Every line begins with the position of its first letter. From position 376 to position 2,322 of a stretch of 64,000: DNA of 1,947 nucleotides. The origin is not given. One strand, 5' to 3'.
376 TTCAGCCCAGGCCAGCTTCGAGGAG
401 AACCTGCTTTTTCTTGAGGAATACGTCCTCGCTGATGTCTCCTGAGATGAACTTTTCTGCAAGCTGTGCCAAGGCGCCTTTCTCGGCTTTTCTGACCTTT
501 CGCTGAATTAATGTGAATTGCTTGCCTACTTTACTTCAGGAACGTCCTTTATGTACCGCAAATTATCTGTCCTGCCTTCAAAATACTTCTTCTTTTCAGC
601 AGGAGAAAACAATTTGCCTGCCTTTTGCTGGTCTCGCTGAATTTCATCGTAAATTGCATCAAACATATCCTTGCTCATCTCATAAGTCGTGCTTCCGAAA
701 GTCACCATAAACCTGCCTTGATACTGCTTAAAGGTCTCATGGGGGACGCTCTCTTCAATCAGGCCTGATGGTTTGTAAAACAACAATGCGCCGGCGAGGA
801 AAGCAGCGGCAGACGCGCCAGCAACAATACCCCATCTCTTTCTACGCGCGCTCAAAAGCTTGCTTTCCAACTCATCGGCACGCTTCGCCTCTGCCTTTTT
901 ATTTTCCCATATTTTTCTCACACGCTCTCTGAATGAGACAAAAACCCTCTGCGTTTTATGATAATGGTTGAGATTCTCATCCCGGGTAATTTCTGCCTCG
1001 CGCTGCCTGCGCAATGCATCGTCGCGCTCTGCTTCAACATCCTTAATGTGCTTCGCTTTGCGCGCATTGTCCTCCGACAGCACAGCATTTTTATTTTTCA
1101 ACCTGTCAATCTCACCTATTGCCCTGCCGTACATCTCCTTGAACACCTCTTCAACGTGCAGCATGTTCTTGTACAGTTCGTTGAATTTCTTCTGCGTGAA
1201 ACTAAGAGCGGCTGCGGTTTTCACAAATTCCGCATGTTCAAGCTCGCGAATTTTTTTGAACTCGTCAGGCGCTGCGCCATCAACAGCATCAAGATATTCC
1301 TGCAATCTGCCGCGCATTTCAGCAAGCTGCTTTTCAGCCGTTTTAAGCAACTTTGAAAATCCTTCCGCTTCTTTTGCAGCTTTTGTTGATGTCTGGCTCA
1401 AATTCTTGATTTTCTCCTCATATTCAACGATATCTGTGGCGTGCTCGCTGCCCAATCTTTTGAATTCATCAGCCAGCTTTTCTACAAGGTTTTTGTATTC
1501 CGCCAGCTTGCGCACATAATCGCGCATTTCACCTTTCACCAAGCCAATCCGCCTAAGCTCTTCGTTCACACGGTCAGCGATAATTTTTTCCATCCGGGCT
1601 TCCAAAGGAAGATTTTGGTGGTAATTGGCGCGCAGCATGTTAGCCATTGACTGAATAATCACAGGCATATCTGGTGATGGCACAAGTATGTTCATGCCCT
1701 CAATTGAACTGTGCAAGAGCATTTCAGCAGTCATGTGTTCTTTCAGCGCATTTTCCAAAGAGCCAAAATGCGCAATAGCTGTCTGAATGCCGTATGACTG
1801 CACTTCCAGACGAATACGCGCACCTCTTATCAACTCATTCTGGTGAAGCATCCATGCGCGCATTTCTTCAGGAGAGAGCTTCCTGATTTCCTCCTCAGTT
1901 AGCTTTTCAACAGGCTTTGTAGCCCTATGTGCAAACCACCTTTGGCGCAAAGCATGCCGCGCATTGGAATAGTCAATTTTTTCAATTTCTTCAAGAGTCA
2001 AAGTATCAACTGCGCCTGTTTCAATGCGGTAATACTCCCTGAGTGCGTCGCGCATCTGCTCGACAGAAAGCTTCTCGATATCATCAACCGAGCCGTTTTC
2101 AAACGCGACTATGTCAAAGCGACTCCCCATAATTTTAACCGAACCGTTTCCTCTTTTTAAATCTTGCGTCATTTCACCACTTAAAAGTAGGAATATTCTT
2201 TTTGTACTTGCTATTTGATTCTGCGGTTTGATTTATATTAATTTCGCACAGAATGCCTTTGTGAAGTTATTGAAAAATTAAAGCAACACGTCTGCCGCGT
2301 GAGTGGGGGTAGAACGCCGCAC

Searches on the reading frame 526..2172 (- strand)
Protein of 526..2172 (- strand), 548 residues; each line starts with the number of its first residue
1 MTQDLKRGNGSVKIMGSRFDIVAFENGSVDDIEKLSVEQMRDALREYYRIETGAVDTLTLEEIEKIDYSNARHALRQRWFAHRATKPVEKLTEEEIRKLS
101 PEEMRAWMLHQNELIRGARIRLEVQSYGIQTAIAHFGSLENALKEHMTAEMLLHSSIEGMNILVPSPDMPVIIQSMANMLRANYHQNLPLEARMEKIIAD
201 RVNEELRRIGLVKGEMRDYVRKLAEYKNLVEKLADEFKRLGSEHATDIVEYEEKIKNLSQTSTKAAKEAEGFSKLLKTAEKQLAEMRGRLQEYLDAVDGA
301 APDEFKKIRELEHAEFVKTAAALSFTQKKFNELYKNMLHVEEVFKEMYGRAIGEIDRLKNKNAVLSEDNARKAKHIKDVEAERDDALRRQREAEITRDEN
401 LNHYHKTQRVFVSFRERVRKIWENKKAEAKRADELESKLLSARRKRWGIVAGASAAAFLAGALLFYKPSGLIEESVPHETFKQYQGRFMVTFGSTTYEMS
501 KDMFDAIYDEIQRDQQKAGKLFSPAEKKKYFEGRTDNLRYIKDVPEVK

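Call 29: search_protein_families(library=pfam, proteins=[window:526-2172:-], max_evalue=0.001)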
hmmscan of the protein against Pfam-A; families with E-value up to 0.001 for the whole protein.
window:526-2172:- (548 aa): 2 families
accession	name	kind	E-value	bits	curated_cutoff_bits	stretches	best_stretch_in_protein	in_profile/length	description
PF25325.1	EF-hand_EFHB_C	-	0.00048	20.3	27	0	494-517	34-57/75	EFHB C-terminal EF-hand domain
PF09763.15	Sec3_CC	-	0.00054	20.3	27.1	1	228-289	3-64/133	Exocyst complex component Sec3, coiled-coil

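Call 35: find_encoding_contigs(protein=window:526-2172:-, flank=10000, max_places=5)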
Protein window:526-2172:- (548 aa): 1 contig read that carries it; 1 place shown.
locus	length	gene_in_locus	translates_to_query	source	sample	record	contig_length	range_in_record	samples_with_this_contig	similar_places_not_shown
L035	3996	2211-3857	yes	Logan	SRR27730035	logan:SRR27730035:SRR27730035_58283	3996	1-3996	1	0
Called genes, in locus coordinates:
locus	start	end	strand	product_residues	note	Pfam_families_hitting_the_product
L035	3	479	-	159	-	?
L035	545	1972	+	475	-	PF13482:RNase_H_2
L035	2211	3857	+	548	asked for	-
